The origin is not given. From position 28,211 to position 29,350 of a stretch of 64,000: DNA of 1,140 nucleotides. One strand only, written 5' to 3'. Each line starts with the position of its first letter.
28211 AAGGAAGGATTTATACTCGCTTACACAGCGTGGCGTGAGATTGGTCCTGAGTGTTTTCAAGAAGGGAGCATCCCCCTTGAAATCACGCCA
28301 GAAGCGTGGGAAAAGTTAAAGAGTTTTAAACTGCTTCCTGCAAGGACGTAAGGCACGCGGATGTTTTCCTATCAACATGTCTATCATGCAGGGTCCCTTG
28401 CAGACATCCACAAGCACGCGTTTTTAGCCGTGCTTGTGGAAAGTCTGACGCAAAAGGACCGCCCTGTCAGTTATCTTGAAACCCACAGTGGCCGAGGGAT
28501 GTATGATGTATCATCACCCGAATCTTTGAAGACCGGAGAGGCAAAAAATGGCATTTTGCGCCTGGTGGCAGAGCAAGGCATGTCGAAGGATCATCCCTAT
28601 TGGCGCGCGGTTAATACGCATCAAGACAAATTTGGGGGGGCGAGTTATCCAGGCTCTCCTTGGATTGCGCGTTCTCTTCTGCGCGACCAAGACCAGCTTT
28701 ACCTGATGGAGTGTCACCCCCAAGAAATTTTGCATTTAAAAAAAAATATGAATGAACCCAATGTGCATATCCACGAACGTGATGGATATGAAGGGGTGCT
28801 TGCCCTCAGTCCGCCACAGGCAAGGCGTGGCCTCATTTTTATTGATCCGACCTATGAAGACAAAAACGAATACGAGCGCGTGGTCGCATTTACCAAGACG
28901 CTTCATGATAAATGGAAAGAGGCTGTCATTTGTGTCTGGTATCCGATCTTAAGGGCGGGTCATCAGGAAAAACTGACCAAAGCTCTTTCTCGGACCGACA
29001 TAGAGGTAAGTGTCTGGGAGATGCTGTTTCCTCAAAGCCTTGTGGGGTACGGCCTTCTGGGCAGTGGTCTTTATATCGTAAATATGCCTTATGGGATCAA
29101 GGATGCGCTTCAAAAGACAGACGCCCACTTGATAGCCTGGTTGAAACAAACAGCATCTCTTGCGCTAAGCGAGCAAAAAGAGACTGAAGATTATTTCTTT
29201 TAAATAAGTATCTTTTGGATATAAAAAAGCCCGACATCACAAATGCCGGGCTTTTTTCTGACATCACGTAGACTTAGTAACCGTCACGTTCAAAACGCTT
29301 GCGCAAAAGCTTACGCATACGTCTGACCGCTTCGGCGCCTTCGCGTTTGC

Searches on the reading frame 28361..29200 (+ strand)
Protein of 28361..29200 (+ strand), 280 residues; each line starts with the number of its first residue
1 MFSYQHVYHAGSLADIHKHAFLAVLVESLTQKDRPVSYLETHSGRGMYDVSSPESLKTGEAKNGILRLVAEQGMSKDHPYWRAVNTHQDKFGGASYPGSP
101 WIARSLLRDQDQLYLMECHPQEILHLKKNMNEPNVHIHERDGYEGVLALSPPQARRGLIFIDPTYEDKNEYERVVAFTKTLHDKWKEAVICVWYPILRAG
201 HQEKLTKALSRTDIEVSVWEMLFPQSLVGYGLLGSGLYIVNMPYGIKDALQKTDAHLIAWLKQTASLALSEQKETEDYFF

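Call 6: search_protein_families(library=pfam, proteins=[window:28361-29200:+], max_evalue=1)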
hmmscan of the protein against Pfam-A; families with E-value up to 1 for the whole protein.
window:28361-29200:+ (280 aa): 2 families
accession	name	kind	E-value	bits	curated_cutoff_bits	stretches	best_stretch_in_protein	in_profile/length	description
PF04378.19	RsmJ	-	4.8e-47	160.8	27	1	33-263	1-234/245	Ribosomal RNA large subunit methyltransferase D, RlmJ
PF03602.21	Cons_hypoth95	-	0.027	14.6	24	1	106-177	60-135/182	Conserved hypothetical protein 95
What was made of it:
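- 28361..29203 (+): rlmJ (23S rRNA m6A2030 methyltransferase family). It starts 9 nt after D426 and its SD lies inside the end of D426, so the two are probably co-transcribed. PF04378 4.8e-47 (call 6).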

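Call 66: find_homologous_proteins(query=window:28361-29200:+, max_evalue=1e-20)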
Query window:28361-29200:+ (280 aa): 993 proteins with E <= 1e-20 among 2118 candidates; the best 120 are listed.
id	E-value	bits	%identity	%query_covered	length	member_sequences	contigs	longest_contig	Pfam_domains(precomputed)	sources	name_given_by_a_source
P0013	1.4e-174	597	90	100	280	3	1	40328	PF04378.20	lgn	-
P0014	6.5e-163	559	84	100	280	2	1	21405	PF04378.20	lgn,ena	-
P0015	4.7e-110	385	60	95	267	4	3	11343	PF04378.20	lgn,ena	-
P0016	1.2e-90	322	54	93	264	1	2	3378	PF04378.20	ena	-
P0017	9.9e-90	319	52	94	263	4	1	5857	PF04378.20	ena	-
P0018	2.2e-89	318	53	95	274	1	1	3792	PF04378.20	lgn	-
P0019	7.8e-89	316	52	94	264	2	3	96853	PF04378.20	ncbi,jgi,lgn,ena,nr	ncbi:MAG: 23S rRNA (adenine(2030)-N(6))-methyltransferase RlmJ [Proteobacteria bacterium]|nr:23S rRN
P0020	8.9e-86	306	54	90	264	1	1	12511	PF04378.20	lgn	-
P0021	8.9e-85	303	52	91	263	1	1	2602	PF04378.20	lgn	-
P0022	4.6e-82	294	53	89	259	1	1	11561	PF04378.20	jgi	jgi:23S rRNA (adenine2030-N6)-methyltransferase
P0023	9.6e-82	293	52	93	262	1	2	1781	PF04378.20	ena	-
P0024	1.6e-81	292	51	94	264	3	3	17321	PF04378.20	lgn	-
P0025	1.8e-81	292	52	95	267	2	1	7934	PF04378.20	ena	-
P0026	4.4e-81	290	51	94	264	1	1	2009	PF04378.20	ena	-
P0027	5.1e-81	290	50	94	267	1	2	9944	PF04378.20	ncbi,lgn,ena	-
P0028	2.1e-80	288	51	95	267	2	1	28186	PF04378.20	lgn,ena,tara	tara:strand:- start:551 stop:1354 length:804 start_codon:yes stop_codon:yes gene_type:complete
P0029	2.3e-80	288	54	90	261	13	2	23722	PF04378.20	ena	-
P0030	2.6e-80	288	51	90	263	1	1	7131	PF04378.20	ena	-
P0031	5.4e-80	287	52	90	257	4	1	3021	PF04378.20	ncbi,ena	-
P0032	7.6e-80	286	50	94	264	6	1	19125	PF04378.20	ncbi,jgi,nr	ncbi:MAG TPA: 23S rRNA (adenine(2030)-N(6))-methyltransferase RlmJ [Holosporales bacterium]|nr:23S r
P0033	8.2e-80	286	51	90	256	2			PF04378.20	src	-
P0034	1.3e-79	286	52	92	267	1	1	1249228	PF04378.20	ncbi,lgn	ncbi:MAG: 23S rRNA (adenine(2030)-N(6))-methyltransferase RlmJ [Rhodospirillales bacterium]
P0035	3.8e-79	284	51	94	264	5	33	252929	PF04378.20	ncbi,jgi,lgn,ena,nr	ncbi:MAG: 23S rRNA (adenine(2030)-N(6))-methyltransferase RlmJ [Alphaproteobacteria bacterium]|nr:23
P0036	4.6e-79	284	49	90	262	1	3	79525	PF04378.20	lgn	-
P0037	4.7e-79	284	52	90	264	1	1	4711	PF04378.20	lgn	-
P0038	7.8e-79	283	54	88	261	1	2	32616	PF04378.20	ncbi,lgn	-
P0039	8.5e-79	283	50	90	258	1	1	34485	PF04378.20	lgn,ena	-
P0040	5.3e-78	280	53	92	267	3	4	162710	PF04378.20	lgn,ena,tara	tara:strand:- start:371 stop:1174 length:804 start_codon:yes stop_codon:yes gene_type:complete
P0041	6.0e-78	280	50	90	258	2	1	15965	PF04378.20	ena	-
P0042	7.2e-78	280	53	89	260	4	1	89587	PF04378.20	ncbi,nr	ncbi:MAG: 23S rRNA (adenine(2030)-N(6))-methyltransferase RlmJ [Alphaproteobacteria bacterium]|nr:23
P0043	2.4e-77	278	48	90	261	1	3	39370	PF04378.20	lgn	-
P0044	3.3e-77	278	52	88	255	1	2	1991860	PF04378.20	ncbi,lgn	ncbi:23S rRNA (adenine(2030)-N(6))-methyltransferase RlmJ [Magnetospira thiophila]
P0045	4.8e-77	277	48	90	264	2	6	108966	PF04378.20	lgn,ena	-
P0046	5.7e-77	277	49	90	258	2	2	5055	PF04378.20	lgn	-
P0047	1.9e-76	275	49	90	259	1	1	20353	PF04378.20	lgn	-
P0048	2.4e-76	275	51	88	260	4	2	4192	PF04378.20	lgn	-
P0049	2.9e-76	275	51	89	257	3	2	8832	PF04378.20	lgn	-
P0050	3.2e-76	274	51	89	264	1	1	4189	PF04378.20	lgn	-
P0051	4.0e-76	274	47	94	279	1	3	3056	PF04378.20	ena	-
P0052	4.6e-76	274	51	91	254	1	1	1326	PF04378.20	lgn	-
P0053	9.1e-76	273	48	91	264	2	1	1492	PF04378.20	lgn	-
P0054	1.9e-75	272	52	89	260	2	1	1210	PF04378.20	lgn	-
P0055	1.9e-75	272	52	91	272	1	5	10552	PF04378.20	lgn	-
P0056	2.0e-75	272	48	91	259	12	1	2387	PF04378.20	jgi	jgi:23S rRNA (adenine2030-N6)-methyltransferase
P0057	2.0e-75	272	51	93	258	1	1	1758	PF04378.20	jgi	jgi:23S rRNA (adenine2030-N6)-methyltransferase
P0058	2.5e-75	272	52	88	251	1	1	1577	PF04378.20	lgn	-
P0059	7.2e-75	270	50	91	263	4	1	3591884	PF04378.20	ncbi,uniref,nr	ncbi:23S rRNA (adenine(2030)-N(6))-methyltransferase RlmJ [Gimibacter soli]|uniref:Ribosomal RNA lar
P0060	9.1e-75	270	49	92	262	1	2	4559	PF04378.20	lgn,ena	-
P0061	1.6e-74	269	49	94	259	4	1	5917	PF04378.20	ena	-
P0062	1.7e-74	269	49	88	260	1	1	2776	PF04378.20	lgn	-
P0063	3.7e-74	268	52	90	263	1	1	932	PF04378.20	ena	-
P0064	3.8e-74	268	50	89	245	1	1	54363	PF04378.20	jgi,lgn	jgi:23S rRNA (adenine2030-N6)-methyltransferase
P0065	4.0e-74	268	48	91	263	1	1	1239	PF04378.20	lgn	-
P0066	7.1e-74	267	47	92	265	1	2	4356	PF04378.20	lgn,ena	-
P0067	8.1e-74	267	50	90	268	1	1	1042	PF04378.20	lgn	-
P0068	1.3e-73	266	51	90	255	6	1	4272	PF04378.20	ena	-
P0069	1.4e-73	266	50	88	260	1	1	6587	PF04378.20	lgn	-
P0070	1.5e-73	266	53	91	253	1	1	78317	PF04378.20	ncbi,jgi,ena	-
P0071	2.2e-73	265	48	92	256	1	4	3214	PF04378.20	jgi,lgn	-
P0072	2.3e-73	265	51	92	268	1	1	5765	PF04378.20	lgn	-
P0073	4.9e-73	264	50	90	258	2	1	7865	PF04378.20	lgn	-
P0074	5.6e-73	264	46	90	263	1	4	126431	PF04378.20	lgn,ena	-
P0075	9.3e-73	263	50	88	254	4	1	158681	PF04378.20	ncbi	-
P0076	9.5e-73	263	49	92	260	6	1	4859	PF04378.20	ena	-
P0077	9.7e-73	263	51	90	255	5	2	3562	PF04378.20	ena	-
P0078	1.0e-72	263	49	89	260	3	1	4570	PF04378.20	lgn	-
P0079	1.1e-72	263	50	91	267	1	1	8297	PF04378.20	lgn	-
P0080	1.6e-72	262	50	77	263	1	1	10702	PF04378.20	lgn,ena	-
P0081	1.8e-72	262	49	90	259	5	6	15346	PF04378.20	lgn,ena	-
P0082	1.8e-72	262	47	92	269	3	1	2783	PF04378.20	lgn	-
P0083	1.8e-72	262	49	92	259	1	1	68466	PF04378.20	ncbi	ncbi:MAG: 23S rRNA (adenine(2030)-N(6))-methyltransferase RlmJ [Alphaproteobacteria bacterium]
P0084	3.6e-72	261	48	93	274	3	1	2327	PF04378.20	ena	-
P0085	4.2e-72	261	51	87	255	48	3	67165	PF04378.20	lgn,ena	-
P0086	5.1e-72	261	57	75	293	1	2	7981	PF04378.20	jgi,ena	-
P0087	5.1e-72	261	51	90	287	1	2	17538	PF04378.20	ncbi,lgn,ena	-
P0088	5.3e-72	261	51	91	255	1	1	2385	PF04378.20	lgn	-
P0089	7.3e-72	260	49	89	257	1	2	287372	PF04378.20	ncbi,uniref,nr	ncbi:23S rRNA (adenine(2030)-N(6))-methyltransferase RlmJ [Pseudooceanicola sp. CBS1P-1]|uniref:Ribo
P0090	7.4e-72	260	50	90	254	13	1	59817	PF04378.20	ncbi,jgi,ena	-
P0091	7.4e-72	260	53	76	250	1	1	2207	PF04378.20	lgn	-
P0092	8.5e-72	260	50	93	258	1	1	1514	PF04378.20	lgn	-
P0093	1.8e-71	259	49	91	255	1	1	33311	PF04378.20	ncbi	-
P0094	2.3e-71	259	50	88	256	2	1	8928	PF04378.20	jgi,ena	-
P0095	2.4e-71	258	46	93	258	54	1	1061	PF04378.20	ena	-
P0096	3.1e-71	258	51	91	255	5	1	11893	PF04378.20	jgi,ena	-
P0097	3.1e-71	258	49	89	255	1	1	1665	PF04378.20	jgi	jgi:23S rRNA (adenine2030-N6)-methyltransferase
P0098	3.3e-71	258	50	93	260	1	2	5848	PF04378.20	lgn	-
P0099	3.7e-71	258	45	88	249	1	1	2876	PF04378.20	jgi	-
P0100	5.0e-71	257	46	94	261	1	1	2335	PF04378.20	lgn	-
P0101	5.7e-71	257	50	88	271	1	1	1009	PF04378.20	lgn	-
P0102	1.1e-70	256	48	88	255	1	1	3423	PF04378.20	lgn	-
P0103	1.2e-70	256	49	91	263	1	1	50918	PF04378.20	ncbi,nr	ncbi:MAG: 23S rRNA (adenine(2030)-N(6))-methyltransferase RlmJ [Magnetococcales bacterium]|nr:23S rR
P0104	1.6e-70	256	47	90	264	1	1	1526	PF04378.20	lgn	-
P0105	1.9e-70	256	47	90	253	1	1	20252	PF04378.20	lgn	-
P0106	1.9e-70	256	46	90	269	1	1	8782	PF04378.20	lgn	-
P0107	2.3e-70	255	50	91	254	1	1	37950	PF04378.20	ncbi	-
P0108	3.4e-70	255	48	92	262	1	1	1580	PF04378.20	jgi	-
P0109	3.7e-70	255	49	90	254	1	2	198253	PF04378.20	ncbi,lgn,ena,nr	ncbi:MAG: 23S rRNA (adenine(2030)-N(6))-methyltransferase RlmJ [Rhodobacteraceae bacterium]|nr:23S r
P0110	4.6e-70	254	50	88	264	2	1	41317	PF04378.20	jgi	jgi:23S rRNA (adenine2030-N6)-methyltransferase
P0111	5.1e-70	254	45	91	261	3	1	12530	PF04378.20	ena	-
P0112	5.4e-70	254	50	89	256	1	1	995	PF04378.20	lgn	-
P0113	6.1e-70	254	51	90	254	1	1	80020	PF04378.20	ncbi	-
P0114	9.0e-70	253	46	88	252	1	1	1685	PF04378.20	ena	-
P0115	1.0e-69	253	46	90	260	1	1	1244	PF04378.20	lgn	-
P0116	1.4e-69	253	46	88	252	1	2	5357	PF04378.20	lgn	-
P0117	1.4e-69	253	49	90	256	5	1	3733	PF04378.20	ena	-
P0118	1.7e-69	252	48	89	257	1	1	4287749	PF04378.20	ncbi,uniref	ncbi:23S rRNA (adenine(2030)-N(6))-methyltransferase RlmJ [Pseudooceanicola sp. LIPI14-2-Ac024]|unir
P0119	1.8e-69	252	52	88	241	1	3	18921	PF04378.20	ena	-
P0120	2.3e-69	252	47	89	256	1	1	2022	PF04378.20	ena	-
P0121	3.2e-69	252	50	90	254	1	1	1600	PF04378.20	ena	-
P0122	3.3e-69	251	46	91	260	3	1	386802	PF04378.20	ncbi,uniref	ncbi:23S rRNA (adenine(2030)-N(6))-methyltransferase RlmJ [Pseudooceanicola sp. 200-1SW]|uniref:23S 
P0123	3.4e-69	251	51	90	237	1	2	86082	PF04378.20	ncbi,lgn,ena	-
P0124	3.5e-69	251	46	91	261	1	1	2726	PF04378.20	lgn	-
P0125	4.2e-69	251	50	90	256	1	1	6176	PF04378.20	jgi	jgi:23S rRNA (adenine2030-N6)-methyltransferase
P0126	4.3e-69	251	51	88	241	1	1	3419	PF04378.20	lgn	-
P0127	5.4e-69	251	45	89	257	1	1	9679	PF04378.20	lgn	-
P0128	5.6e-69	251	49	90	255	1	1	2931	PF04378.20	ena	-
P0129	6.7e-69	250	43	90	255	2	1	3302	PF04378.20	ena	-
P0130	7.7e-69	250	48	90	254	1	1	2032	PF04378.20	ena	-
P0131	8.2e-69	250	44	91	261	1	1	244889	PF04378.20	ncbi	-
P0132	1.1e-68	250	45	91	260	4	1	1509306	PF04378.20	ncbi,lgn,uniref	ncbi:23S rRNA (adenine(2030)-N(6))-methyltransferase RlmJ [Ostreiculturibacter nitratireducens]|unir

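Call 67: find_encoding_contigs(protein=P0015, flank=6000, max_places=2)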
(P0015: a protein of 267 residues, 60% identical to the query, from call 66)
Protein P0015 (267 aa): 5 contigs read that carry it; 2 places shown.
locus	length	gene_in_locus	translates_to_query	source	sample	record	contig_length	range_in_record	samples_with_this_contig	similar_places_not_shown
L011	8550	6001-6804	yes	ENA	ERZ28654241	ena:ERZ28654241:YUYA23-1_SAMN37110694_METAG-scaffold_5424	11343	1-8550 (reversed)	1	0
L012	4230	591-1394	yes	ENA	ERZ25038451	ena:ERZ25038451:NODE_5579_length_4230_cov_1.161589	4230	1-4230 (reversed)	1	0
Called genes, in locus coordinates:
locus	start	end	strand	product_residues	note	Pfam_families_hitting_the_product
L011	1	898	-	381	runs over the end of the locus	PF21102:DprA_N, PF02481:DNA_processg_A, PF17782:WHD_DprA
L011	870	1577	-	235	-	PF02660:G3P_acyltransf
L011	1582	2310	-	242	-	PF08032:SpoU_sub_bind, PF00588:SpoU_methylase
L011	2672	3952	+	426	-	-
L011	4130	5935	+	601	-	PF02463:SMC_N (faint), PF03308:MeaB (faint), PF00005:ABC_tran, PF01926:MMR_HSR1 (faint), PF05729:NACHT (faint), PF13175:AAA_15 (faint), PF00005:ABC_tran, PF16326:ABC_tran_CTD, +6 more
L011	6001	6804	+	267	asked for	PF04378:RsmJ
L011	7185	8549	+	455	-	?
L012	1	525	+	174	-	?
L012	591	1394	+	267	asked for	PF04378:RsmJ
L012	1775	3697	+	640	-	PF00317:Ribonuc_red_lgN, PF02867:Ribonuc_red_lgC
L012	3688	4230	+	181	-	?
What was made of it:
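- Linkage with rlmJ is broken in L011 by an ABC-F gene (call 67), so the operon link carries no functional meaning.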

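Call 68: find_encoding_contigs(protein=P0019, flank=6000, max_places=2)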
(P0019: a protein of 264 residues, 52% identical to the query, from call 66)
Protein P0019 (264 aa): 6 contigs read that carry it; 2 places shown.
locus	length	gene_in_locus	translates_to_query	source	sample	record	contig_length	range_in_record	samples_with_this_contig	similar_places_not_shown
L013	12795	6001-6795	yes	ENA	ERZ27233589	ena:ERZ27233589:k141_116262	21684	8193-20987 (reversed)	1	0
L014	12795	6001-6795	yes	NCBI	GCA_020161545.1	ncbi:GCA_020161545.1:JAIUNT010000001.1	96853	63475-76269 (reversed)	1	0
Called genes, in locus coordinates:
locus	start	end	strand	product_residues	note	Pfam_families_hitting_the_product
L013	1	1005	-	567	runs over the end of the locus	?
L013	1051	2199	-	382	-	PF21102:DprA_N, PF02481:DNA_processg_A, PF17782:WHD_DprA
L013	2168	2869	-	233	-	PF02660:G3P_acyltransf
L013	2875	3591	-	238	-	PF08032:SpoU_sub_bind (faint), PF00588:SpoU_methylase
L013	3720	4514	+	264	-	-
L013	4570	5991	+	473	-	-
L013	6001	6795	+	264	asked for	PF04378:RsmJ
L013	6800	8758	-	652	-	PF00989:PAS (weak), PF08448:PAS_4 (weak), PF08447:PAS_3, PF00990:GGDEF, PF00563:EAL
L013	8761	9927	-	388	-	PF08495:FIST, PF10442:FIST_C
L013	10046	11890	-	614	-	PF00122:E1-E2_ATPase, PF00702:Hydrolase, PF08282:Hydrolase_3 (faint)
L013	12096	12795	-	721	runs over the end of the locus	PF00580:UvrD-helicase, PF13086:AAA_11 (faint), PF13604:AAA_30 (faint), PF13245:AAA_19, PF13361:UvrD_C, PF13538:UvrD_C_2 (faint), PF21196:PcrA_UvrD_tudor (weak)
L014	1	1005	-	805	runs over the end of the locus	PF01751:Toprim, PF01131:Topoisom_bac, PF01396:Zn_ribbon_Top1, PF13368:Toprim_C_rpt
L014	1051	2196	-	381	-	PF21102:DprA_N, PF02481:DNA_processg_A, PF17782:WHD_DprA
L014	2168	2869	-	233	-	PF02660:G3P_acyltransf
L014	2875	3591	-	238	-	PF08032:SpoU_sub_bind (faint), PF00588:SpoU_methylase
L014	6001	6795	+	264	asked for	PF04378:RsmJ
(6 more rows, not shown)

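Call 69: find_encoding_contigs(protein=P0032, flank=6000, max_places=2)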
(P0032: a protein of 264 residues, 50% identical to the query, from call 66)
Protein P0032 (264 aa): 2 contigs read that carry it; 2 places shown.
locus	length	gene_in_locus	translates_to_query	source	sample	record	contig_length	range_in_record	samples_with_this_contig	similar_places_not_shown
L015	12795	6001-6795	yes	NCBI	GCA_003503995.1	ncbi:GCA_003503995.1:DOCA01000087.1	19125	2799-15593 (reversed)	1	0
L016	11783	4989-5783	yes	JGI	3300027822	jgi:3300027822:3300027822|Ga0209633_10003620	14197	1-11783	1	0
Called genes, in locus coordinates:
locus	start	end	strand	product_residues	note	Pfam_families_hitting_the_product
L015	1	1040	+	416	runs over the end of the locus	PF03797:Autotransporter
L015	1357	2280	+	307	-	-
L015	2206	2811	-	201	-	PF01066:CDP-OH_P_transf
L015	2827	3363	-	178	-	PF03232:COQ7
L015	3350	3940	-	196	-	PF02600:DsbB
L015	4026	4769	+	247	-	PF00588:SpoU_methylase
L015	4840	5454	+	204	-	PF00163:Ribosomal_S4, PF01479:S4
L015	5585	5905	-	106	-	-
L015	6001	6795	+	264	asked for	PF04378:RsmJ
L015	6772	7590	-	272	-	PF04116:FA_hydroxylase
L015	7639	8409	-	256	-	PF13505:OMP_b-brl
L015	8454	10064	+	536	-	-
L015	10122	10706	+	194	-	-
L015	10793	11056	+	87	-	PF01649:Ribosomal_S20p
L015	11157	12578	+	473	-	PF11638:DnaA_N, PF01695:IstB_IS21 (weak), PF00308:Bac_DnaA, PF00004:AAA (weak), PF13173:AAA_14 (faint), PF08299:Bac_DnaA_C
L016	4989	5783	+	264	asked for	PF04378:RsmJ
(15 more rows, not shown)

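Call 70: find_encoding_contigs(protein=P0035, flank=6000, max_places=2)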
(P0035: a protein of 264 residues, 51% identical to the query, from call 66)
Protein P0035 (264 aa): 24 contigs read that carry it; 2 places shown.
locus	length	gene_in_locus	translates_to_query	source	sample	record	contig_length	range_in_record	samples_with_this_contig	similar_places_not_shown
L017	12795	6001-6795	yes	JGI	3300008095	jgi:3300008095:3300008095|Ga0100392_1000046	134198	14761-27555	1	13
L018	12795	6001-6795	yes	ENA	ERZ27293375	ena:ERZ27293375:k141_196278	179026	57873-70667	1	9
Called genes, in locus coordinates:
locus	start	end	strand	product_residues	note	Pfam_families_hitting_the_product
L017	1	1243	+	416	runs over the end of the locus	PF03797:Autotransporter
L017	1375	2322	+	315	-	-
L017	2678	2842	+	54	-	-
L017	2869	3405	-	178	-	PF03232:COQ7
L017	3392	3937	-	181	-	PF02600:DsbB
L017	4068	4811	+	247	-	PF00588:SpoU_methylase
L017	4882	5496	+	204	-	PF00163:Ribosomal_S4, PF22421:SYY_C-terminal (faint), PF01479:S4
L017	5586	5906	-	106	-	-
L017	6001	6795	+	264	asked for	PF04378:RsmJ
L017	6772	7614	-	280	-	PF04116:FA_hydroxylase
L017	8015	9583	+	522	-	PF12161:HsdM_N, PF07669:Eco57I (faint), PF02384:N6_Mtase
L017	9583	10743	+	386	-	-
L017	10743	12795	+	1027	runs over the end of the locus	PF04313:HSDR_N, PF00270:DEAD, PF04851:ResIII, PF18766:SWI2_SNF2, PF22679:T1R_D3-like, PF12008:EcoR124_C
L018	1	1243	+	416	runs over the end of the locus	PF03797:Autotransporter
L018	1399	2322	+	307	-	-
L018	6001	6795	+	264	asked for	PF04378:RsmJ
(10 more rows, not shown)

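Call 71: find_encoding_contigs(protein=P0034, flank=6000, max_places=1)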
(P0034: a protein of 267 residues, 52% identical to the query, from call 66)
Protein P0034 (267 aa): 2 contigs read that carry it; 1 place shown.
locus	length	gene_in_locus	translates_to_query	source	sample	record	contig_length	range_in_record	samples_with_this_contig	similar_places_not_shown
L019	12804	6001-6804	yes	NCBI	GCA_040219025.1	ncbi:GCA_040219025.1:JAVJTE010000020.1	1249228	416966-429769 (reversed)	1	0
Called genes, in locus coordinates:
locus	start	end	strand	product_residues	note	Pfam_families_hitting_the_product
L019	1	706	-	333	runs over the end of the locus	PF08240:ADH_N, PF00107:ADH_zinc_N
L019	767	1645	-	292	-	PF21088:MS_channel_1st, PF00924:MS_channel_2nd, PF21082:MS_channel_3rd (weak)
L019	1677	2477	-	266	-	-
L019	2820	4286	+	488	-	PF00171:Aldedh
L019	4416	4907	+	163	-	-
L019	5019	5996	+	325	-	PF14559:TPR_19 (faint), PF13489:Methyltransf_23, PF13847:Methyltransf_31, PF08241:Methyltransf_11, PF08242:Methyltransf_12, PF13649:Methyltransf_25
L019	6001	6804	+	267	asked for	PF04378:RsmJ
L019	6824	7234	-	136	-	-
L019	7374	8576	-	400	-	PF00155:Aminotran_1_2, PF01041:DegT_DnrJ_EryC1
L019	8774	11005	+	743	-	PF13757:VIT_2 (weak), PF08487:VIT, PF00092:VWA, PF13519:VWA_2, PF13768:VWA_3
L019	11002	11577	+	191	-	PF04203:Sortase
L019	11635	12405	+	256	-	PF13409:GST_N_2 (weak), PF13417:GST_N_3, PF13410:GST_C_2 (faint)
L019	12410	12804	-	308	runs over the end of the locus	PF01210:NAD_Gly3P_dh_N (weak), PF02558:ApbA, PF03721:UDPG_MGDP_dh_N, PF03807:F420_oxidored (weak), PF08546:ApbA_C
